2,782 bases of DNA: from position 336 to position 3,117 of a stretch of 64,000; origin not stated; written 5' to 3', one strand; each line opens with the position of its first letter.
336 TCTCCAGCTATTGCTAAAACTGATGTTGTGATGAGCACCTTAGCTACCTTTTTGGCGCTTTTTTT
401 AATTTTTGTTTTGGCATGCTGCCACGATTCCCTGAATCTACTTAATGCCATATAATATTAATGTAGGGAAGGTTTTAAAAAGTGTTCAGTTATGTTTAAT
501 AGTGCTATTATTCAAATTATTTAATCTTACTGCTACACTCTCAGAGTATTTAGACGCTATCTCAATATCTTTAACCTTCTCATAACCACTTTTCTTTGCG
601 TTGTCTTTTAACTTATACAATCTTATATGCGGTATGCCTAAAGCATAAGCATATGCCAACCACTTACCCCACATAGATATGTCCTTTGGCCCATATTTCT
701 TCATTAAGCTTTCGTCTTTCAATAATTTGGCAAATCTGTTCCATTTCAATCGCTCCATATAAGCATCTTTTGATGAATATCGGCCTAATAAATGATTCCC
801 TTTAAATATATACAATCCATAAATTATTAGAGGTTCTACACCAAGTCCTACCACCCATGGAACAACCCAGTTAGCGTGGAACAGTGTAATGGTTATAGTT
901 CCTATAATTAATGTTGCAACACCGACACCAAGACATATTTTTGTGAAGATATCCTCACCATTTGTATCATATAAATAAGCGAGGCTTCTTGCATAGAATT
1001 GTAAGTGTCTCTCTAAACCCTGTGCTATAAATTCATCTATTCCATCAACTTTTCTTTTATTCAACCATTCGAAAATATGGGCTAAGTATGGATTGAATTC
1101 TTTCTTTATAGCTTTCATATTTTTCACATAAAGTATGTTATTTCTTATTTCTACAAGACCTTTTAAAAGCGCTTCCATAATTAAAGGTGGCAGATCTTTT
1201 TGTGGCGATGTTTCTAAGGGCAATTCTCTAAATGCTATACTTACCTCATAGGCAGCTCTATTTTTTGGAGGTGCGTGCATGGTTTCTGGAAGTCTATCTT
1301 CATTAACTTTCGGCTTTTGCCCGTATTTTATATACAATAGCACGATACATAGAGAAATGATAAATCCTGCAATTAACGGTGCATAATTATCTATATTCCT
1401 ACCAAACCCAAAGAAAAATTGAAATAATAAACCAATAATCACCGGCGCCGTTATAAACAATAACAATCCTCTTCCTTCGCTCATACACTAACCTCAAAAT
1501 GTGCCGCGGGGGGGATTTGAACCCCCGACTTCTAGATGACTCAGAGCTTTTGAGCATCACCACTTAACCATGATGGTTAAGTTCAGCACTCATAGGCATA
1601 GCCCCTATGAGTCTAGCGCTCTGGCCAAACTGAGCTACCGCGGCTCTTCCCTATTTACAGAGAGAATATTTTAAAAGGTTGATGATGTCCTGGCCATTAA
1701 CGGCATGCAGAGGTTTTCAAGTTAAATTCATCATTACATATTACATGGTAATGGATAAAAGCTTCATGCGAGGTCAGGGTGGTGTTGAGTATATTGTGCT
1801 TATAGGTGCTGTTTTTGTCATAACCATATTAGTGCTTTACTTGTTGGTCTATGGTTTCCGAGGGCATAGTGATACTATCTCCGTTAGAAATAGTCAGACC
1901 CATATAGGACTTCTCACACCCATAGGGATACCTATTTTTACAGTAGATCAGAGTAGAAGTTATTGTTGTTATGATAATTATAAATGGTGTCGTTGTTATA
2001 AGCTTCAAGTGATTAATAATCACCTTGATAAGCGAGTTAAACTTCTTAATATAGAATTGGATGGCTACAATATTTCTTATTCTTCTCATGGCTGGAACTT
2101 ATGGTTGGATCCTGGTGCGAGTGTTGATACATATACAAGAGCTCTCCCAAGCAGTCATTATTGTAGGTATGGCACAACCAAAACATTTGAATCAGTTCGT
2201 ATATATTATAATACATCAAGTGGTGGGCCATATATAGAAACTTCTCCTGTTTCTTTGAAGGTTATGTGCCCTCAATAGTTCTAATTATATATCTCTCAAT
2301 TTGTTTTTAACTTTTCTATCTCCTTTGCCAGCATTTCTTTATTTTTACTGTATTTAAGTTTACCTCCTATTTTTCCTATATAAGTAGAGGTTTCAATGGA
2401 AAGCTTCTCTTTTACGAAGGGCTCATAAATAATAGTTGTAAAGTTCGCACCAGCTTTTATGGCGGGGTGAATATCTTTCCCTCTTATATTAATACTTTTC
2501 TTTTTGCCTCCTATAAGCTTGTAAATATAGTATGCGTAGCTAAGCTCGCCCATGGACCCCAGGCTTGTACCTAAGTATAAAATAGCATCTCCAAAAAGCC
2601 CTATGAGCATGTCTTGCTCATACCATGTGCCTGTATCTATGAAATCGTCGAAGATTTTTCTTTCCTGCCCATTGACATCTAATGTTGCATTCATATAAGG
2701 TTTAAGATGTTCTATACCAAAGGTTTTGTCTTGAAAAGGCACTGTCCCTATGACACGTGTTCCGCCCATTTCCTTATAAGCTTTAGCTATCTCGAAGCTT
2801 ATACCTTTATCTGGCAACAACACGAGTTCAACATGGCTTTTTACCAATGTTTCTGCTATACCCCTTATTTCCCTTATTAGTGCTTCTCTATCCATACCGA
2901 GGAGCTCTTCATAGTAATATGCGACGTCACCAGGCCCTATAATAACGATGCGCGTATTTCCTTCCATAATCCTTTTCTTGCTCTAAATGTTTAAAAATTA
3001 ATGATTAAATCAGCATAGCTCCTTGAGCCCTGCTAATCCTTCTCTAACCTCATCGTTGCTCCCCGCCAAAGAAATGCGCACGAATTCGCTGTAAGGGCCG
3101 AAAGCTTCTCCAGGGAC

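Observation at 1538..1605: tRNA-Met intron appears to encode a box C/D guide for its own wobble C34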

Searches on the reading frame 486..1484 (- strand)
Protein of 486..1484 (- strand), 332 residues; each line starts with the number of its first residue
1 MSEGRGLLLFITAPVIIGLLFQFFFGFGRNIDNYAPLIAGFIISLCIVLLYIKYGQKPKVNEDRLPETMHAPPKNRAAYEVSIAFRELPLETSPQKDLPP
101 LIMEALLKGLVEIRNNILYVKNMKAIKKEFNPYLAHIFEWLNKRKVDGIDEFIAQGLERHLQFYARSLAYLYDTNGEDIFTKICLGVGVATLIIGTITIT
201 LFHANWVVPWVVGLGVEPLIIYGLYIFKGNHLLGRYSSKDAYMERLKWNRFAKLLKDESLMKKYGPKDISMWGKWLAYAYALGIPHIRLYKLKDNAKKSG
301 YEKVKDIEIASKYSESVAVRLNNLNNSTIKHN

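Call 40: search_protein_families(library=pfam, proteins=[window:486-1484:-])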
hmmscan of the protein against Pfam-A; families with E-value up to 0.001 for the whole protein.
window:486-1484:- (332 aa): 1 family
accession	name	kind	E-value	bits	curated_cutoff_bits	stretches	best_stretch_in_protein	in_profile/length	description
PF20990.2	DUF2207_C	-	9.6e-17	61.9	33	1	153-284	114-239/247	Predicted membrane protein (DUF2207) C-terminal domain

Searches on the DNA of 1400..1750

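Call 5: search_rna_families(source=window, start=1400, end=1750, threshold=evalue, max_evalue=10, show_alignments=4)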
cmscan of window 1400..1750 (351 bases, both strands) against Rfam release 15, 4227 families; matches with E-value up to 10: 9.
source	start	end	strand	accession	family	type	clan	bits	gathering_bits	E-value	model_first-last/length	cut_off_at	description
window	1502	1644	-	RF00005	tRNA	Gene; tRNA;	CL00001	58.5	29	2.5e-12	1-71/71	no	tRNA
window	1501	1563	+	RF04354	Plastid-ycf2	Cis-reg;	-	21.5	65.7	0.041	1-75/75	no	Plastid-ycf2 5UTR RNA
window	1510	1526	+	RF04351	Plastid-psbl-rps4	Cis-reg;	-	15.6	68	1.3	9-25/53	no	Plastid-psbl-rps4 3UTR RNA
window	1685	1739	-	RF00610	SNORD110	Gene; snRNA; snoRNA; CD-box;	CL00076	14.4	64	5.4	1-71/71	no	Small nucleolar RNA SNORD110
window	1705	1739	-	RF00093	SNORD18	Gene; snRNA; snoRNA; CD-box;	CL00047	14.3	41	6.5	1-71/71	no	Small nucleolar RNA SNORD18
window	1704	1739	-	RF00154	SNORD63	Gene; snRNA; snoRNA; CD-box;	-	14.3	43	8.3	1-70/70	no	Small nucleolar RNA SNORD63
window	1685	1740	-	RF00339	snoR60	Gene; snRNA; snoRNA; CD-box;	CL00074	14.2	40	4.9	1-72/72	no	Small nucleolar RNA snoR60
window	1503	1547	-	RF01684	mascRNA-menRNA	Gene;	-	14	42.5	4.5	1-56/56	no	MALAT1-associated small cytoplasmic RNA/MEN beta RNA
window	1550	1594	+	RF00644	mir-27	Gene; miRNA;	-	13.8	48.5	2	1-80/80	no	mir-27 microRNA precursor family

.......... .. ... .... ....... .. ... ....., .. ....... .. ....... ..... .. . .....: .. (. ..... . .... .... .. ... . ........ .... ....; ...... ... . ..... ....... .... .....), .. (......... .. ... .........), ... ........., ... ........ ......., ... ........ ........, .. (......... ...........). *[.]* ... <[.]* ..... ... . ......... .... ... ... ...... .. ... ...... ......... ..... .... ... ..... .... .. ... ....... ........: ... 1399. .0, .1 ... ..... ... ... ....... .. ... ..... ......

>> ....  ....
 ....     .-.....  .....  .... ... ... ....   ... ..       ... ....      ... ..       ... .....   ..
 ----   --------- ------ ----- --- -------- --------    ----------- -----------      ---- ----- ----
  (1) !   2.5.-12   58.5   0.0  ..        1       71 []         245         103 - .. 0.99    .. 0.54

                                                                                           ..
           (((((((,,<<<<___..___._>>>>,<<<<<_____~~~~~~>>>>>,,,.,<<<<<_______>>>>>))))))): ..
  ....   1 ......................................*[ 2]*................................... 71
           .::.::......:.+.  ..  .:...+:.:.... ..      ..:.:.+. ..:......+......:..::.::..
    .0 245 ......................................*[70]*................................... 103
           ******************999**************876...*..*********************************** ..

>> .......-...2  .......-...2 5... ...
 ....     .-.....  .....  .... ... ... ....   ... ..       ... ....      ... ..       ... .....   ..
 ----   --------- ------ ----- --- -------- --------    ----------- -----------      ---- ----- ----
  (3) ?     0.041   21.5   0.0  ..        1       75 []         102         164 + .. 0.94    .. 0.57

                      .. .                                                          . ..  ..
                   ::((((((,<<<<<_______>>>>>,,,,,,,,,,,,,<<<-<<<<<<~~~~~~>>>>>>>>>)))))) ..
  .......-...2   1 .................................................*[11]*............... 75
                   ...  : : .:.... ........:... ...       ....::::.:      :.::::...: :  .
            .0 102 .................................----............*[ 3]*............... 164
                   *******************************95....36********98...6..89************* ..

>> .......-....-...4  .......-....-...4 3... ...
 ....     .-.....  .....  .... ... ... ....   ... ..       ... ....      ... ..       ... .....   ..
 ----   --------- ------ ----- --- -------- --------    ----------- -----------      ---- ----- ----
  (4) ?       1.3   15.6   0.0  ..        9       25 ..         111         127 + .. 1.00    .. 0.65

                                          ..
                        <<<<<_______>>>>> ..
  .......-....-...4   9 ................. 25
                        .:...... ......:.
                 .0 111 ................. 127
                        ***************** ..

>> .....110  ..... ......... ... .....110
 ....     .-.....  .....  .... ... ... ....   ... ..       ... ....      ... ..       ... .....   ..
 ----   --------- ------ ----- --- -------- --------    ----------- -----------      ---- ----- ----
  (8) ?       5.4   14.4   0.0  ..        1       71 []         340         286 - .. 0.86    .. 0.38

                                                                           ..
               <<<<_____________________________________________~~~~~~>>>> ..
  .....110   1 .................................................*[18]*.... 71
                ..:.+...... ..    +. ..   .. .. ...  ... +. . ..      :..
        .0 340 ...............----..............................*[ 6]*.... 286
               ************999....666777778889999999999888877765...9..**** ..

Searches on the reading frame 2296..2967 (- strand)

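Call 40: search_protein_families(library=pfam, proteins=[window:2296-2967:-])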
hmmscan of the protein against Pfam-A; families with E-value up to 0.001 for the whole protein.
window:2296-2967:- (223 aa): 1 family
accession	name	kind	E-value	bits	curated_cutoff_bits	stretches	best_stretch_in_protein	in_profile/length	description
PF18306.6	LDcluster4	-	0.00025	21.1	26.3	1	30-156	17-124/151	SLOG cluster4 family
